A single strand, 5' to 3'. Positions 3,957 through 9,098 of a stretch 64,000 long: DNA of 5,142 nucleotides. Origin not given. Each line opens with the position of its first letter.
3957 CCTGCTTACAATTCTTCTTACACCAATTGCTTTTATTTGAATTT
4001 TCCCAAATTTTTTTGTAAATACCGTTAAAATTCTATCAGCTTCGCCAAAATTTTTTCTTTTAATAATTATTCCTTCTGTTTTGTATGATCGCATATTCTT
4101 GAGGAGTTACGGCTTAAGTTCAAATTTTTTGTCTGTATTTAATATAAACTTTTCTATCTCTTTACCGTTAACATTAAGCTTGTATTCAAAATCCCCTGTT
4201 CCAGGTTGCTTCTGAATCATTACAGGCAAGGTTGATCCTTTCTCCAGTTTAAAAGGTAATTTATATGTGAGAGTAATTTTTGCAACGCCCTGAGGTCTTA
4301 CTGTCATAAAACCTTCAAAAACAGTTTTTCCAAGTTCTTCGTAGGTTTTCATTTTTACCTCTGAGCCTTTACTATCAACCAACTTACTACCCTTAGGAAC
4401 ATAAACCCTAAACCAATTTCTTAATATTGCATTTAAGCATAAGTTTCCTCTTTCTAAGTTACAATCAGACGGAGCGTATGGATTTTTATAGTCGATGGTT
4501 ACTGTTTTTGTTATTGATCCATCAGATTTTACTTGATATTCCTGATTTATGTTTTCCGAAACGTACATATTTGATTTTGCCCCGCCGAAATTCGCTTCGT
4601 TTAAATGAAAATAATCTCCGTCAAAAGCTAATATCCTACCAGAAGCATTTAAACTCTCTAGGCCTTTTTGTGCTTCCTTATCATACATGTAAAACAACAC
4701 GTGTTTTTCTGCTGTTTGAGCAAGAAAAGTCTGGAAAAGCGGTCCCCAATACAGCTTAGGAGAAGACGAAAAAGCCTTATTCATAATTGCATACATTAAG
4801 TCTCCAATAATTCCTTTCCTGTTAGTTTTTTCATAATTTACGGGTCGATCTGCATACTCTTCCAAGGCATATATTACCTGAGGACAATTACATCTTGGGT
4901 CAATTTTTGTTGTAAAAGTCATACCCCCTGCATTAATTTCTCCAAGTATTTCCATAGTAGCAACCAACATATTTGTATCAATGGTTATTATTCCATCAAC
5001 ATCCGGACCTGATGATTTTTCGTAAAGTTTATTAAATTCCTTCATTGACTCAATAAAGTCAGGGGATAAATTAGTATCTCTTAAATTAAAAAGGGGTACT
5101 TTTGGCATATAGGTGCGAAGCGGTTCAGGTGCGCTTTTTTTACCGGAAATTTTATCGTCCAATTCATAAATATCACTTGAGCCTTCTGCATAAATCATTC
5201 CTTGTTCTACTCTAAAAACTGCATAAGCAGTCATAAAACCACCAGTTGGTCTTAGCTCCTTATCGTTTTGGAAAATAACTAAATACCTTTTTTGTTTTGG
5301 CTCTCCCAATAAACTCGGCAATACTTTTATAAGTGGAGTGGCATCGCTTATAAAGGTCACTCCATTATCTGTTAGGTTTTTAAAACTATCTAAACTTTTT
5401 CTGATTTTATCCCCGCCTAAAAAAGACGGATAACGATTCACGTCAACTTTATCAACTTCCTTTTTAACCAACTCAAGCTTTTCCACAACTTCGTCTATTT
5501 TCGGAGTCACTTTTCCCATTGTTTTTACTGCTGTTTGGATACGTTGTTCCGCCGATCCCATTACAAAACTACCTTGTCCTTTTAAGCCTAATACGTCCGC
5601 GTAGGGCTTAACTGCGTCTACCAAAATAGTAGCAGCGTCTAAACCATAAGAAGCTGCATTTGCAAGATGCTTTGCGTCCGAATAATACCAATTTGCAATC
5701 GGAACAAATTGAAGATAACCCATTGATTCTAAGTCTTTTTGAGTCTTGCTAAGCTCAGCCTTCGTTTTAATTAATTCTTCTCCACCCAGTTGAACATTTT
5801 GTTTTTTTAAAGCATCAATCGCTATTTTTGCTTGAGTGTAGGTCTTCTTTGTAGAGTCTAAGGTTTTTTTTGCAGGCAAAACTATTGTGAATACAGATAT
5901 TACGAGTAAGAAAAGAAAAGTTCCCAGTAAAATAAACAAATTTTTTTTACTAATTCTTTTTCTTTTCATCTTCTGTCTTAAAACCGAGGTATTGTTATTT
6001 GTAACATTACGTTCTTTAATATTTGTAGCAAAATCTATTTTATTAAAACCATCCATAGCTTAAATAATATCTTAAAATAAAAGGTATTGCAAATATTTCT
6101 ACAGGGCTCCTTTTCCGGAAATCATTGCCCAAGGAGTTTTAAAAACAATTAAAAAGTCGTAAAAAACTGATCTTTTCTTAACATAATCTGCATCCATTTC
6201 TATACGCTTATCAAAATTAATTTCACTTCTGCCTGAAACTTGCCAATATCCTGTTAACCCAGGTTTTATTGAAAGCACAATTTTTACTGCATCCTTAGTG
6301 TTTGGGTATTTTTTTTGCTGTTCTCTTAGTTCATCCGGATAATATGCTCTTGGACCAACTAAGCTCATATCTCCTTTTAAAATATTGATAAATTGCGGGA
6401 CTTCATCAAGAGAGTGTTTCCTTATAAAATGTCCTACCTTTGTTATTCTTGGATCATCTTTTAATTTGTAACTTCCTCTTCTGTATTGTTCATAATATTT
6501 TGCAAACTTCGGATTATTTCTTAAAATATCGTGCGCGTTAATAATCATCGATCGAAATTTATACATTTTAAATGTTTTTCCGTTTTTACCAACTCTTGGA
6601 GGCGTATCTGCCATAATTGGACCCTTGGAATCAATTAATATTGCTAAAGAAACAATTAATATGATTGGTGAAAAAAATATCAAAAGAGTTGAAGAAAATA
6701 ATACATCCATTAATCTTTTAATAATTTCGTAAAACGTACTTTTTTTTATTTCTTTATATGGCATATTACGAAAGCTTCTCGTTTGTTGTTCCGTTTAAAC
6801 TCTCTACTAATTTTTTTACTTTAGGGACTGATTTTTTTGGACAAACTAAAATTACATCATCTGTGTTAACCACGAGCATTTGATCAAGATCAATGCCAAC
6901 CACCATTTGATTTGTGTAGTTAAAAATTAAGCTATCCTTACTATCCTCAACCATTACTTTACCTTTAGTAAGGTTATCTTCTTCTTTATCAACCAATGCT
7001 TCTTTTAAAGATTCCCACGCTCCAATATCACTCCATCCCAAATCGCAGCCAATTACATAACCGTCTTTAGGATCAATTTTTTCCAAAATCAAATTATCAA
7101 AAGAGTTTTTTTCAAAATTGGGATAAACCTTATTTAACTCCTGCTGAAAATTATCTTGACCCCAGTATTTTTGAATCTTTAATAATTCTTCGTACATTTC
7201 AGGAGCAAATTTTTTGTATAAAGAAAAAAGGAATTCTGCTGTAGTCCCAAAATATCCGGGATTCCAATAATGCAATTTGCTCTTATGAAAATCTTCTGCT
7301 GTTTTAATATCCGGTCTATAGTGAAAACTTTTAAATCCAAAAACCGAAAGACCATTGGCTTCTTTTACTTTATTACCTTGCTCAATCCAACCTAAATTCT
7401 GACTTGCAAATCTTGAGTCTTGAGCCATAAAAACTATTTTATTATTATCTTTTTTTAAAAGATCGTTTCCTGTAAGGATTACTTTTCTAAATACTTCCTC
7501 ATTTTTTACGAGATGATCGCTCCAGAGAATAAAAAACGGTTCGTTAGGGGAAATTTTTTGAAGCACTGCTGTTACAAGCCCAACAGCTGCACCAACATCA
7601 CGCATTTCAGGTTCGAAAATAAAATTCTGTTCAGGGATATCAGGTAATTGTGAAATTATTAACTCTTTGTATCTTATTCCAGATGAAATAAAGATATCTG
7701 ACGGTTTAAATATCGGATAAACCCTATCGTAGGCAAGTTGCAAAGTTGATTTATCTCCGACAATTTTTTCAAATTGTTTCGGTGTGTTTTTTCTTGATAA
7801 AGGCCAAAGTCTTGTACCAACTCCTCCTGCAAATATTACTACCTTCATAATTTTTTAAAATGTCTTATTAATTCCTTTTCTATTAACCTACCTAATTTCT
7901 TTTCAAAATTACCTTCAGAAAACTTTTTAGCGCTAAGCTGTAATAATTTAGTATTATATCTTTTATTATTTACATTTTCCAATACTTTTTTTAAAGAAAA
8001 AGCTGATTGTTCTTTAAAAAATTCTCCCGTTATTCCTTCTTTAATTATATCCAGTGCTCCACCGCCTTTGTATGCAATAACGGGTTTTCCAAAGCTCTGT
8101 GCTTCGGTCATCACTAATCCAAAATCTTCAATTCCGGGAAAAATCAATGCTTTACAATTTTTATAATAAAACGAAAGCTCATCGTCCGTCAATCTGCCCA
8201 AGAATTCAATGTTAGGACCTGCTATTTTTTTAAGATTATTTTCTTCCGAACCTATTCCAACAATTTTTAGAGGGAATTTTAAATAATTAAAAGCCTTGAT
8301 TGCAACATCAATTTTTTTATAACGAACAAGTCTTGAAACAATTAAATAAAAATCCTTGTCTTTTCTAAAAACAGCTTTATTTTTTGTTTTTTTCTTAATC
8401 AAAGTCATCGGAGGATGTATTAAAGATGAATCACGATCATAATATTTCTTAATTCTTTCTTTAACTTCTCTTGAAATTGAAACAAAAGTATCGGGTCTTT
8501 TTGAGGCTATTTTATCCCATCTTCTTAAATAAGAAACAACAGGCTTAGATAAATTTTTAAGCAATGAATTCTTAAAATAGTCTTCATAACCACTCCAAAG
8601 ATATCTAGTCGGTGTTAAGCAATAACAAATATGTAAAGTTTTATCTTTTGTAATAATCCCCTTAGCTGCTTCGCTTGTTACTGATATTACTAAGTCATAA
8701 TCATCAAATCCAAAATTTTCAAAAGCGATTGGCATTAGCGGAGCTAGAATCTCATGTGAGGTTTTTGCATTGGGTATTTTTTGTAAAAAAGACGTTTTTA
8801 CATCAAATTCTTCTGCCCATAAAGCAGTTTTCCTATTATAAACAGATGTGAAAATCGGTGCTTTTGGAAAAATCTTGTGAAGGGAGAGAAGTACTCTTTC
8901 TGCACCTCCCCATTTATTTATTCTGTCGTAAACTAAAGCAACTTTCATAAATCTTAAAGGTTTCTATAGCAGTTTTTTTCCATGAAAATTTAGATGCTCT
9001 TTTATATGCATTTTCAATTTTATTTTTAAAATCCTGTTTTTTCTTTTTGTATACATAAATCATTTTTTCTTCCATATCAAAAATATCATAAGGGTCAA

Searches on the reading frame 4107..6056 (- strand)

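Call 80: search_protein_families(library=pfam, proteins=[window:4107-6056:-], max_evalue=0.1)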
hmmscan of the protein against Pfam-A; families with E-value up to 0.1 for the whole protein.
window:4107-6056:- (649 aa): 3 families
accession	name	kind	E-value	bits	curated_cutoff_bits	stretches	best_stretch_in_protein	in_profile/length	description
PF13196.11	DUF4012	-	1.8e-21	77.6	28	1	255-378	3-127/144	Protein of unknown function (DUF4012)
PF06905.18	FAIM1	-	0.012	15.7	22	1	601-646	50-93/172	Fas apoptotic inhibitory molecule (FAIM1)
PF07095.16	IgaA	-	0.077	11.5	25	0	37-150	338-453/702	Intracellular growth attenuator protein IgaA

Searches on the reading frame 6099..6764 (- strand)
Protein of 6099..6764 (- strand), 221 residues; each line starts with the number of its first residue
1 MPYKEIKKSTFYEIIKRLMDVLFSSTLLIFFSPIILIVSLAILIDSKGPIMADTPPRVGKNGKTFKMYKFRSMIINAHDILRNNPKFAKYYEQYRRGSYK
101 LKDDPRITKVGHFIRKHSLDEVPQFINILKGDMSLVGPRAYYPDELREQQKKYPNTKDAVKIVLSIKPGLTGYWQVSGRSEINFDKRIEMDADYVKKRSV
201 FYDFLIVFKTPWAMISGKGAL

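Call 8: search_protein_families(library=pfam, proteins=[window:6099-6764:-], max_evalue=0.001)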
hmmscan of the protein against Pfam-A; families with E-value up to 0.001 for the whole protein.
window:6099-6764:- (221 aa): 1 family
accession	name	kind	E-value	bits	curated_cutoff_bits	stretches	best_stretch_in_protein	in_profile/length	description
PF02397.22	Bac_transf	-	2.3e-60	203.7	27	1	16-215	1-178/179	Bacterial sugar transferase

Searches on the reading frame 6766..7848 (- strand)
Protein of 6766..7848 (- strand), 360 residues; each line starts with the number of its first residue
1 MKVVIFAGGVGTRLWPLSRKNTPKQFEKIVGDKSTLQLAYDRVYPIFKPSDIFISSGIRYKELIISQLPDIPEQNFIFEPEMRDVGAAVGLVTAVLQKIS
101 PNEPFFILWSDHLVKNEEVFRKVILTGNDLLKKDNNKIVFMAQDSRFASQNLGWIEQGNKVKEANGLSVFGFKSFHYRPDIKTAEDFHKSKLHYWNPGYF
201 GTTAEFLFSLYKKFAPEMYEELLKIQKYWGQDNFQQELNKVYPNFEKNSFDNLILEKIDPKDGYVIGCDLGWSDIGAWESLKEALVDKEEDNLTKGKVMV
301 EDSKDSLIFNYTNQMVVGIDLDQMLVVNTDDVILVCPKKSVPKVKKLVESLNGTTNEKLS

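Call 8: search_protein_families(library=pfam, proteins=[window:6766-7848:-], max_evalue=0.001)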
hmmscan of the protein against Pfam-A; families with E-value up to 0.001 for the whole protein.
window:6766-7848:- (360 aa): 2 families
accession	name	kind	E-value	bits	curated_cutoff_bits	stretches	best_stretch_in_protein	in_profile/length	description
PF00483.29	NTP_transferase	-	7.1e-20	72.1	21.2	1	2-287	1-241/245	Nucleotidyl transferase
PF22640.1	ManC_GMP_beta-helix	-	1.8e-06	28.2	27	1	302-351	7-55/55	MannoseP isomerase/GMP-like beta-helix domain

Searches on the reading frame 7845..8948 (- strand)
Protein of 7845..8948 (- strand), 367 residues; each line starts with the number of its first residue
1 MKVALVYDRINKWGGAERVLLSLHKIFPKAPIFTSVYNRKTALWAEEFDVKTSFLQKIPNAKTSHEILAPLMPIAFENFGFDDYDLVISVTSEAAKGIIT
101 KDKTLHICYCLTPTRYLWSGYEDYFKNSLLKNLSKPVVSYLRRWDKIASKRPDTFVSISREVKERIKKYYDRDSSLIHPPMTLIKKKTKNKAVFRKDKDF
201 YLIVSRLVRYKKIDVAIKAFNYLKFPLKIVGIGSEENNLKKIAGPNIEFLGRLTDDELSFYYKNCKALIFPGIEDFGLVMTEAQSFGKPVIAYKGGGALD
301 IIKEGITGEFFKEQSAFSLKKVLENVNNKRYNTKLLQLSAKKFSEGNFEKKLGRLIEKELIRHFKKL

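Call 8: search_protein_families(library=pfam, proteins=[window:7845-8948:-], max_evalue=0.001)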
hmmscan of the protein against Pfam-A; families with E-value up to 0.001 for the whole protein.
window:7845-8948:- (367 aa): 2 families
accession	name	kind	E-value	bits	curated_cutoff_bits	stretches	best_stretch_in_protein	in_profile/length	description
PF00534.26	Glycos_transf_1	-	2.6e-27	95.9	26.4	1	186-327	3-156/172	Glycosyl transferases group 1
PF13692.12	Glyco_trans_1_4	-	6.4e-17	62.6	27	1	202-315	5-128/142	Glycosyl transferases group 1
